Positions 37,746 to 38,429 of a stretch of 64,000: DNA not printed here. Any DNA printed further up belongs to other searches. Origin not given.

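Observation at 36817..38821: ApbE lipoprotein + NusG_II (DUF1312) + Gx transporter trio at the end of the rnf-mrp block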

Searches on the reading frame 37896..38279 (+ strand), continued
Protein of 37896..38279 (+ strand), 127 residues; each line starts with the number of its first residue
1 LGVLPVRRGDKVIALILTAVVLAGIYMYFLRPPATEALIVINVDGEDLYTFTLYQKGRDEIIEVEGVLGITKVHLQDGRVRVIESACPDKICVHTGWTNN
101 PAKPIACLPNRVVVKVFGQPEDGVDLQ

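Call 64: fold_search(model_id=the predicted structure, library=pdb)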
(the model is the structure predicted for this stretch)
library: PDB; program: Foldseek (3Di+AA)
matches with E <= 10: 336; with E <= 0.001: 14
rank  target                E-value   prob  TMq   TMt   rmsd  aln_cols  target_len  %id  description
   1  4obi                  3.4e-07  1.00  0.60  0.86   1.8        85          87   29  Crystal structure of a DUF1312 family protein (EF3258) from Enterococcus faecalis V583 at 1.73 A resolution (released 2014-02-12)
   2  4esn_A                1.1e-06  1.00  0.56  0.89   1.6        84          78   34  Crystal structure of a DUF1312 family protein (RUMGNA_02503) from Ruminococcus gnavus ATCC 29149 at 2.20 A resolution (released 2012-06-20)
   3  1npp_D                1.1e-06  1.00  0.59  0.32   2.2        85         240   28  CRYSTAL STRUCTURE OF AQUIFEX AEOLICUS NUSG IN P2(1) (released 2003-03-11)
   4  1m1g_A                1.1e-06  1.00  0.60  0.33   2.9        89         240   28  Crystal Structure of Aquifex aeolicus N-utilization substance G (NusG), Space Group P2(1) (released 2003-02-04)
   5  1m1g_B                2.0e-06  1.00  0.59  0.32   2.2        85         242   28  Crystal Structure of Aquifex aeolicus N-utilization substance G (NusG), Space Group P2(1) (released 2003-02-04)
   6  2kpp_MODEL_1_A        2.0e-06  1.00  0.64  0.70   3.8        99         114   22  Solution NMR structure of Lin0431 protein from Listeria innocua. Northeast Structural Genomics Consortium Targ (released 2010-02-23)
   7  3ld7_B                2.1e-06  1.00  0.60  0.85   1.7        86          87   26  Crystal structure of the Lin0431 protein from Listeria innocua, Northeast Structural Genomics Consortium Target LkR112 (released 2010-01-26)
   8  1m1g_D                2.3e-06  1.00  0.59  0.32   2.2        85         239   29  Crystal Structure of Aquifex aeolicus N-utilization substance G (NusG), Space Group P2(1) (released 2003-02-04)
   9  4esn_B                3.0e-06  1.00  0.55  0.89   1.5        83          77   35  Crystal structure of a DUF1312 family protein (RUMGNA_02503) from Ruminococcus gnavus ATCC 29149 at 2.20 A resolution (released 2012-06-20)
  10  1m1h                  3.0e-06  1.00  0.59  0.42   1.7        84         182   28  Crystal structure of Aquifex aeolicus N-utilization substance G (NusG), Space group I222 (released 2003-02-04)
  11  1npp_B                3.8e-06  1.00  0.59  0.32   2.2        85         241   28  CRYSTAL STRUCTURE OF AQUIFEX AEOLICUS NUSG IN P2(1) (released 2003-03-11)
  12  1npp_C                4.1e-06  1.00  0.60  0.33   3.4        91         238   27  CRYSTAL STRUCTURE OF AQUIFEX AEOLICUS NUSG IN P2(1) (released 2003-03-11)
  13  3ld7_A                6.1e-06  1.00  0.56  0.79   2.2        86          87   27  Crystal structure of the Lin0431 protein from Listeria innocua, Northeast Structural Genomics Consortium Target LkR112 (released 2010-01-26)
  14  1m1g_C                6.8e-06  1.00  0.58  0.31   1.4        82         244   29  Crystal Structure of Aquifex aeolicus N-utilization substance G (NusG), Space Group P2(1) (released 2003-02-04)
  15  4q5m                  2.6e-01  0.16  0.15  0.10  10.7        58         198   19  D30N tethered HIV-1 protease dimer/saquinavir complex (released 2015-04-08)
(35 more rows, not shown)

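Call 69: search_protein_families(library=pfam, proteins=[P0272, P0274, P0265, P0213, P0218, P0281], max_evalue=0.001)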
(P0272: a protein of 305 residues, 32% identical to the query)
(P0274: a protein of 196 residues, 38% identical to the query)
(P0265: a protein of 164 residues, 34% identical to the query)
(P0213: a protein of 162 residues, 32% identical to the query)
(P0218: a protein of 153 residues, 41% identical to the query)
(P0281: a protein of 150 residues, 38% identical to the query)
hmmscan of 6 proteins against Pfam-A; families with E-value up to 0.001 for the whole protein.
P0272 (305 aa): 2 families
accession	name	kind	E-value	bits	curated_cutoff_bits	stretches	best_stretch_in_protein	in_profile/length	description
PF07456.16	Hpre_diP_synt_I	-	9.5e-32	110.5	30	1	18-163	1-146/147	Heptaprenyl diphosphate synthase component I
PF07009.16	NusG_II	-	2e-26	92.6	29.6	1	193-295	3-106/107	NusG domain II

P0274 (196 aa): 1 family
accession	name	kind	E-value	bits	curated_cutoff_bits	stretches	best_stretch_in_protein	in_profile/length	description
PF07009.16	NusG_II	-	3.7e-29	101.5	29.6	1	34-136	1-105/107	NusG domain II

P0265 (164 aa): 1 family
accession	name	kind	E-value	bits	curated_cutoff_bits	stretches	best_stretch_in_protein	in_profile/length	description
PF07009.16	NusG_II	-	1.5e-24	86.6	29.6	1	55-153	4-105/107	NusG domain II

P0213 (162 aa): 1 family
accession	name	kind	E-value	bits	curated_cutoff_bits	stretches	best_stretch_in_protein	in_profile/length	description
PF07009.16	NusG_II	-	1.9e-26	92.8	29.6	1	52-152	4-106/107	NusG domain II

P0218 (153 aa): 1 family
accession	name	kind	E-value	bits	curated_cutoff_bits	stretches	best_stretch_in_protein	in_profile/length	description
PF07009.16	NusG_II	-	1.9e-22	79.8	29.6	1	70-150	23-104/107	NusG domain II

P0281 (150 aa): 1 family
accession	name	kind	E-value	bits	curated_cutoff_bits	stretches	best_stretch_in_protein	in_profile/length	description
PF07009.16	NusG_II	-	2.5e-24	85.9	29.6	1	47-149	4-105/107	NusG domain II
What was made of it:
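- On EetA / NusG_II (PF07009, DUF1312): The fusion P0272 exists (call 69).
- An EetB-EetA fusion protein, P0272, exists (call 69).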
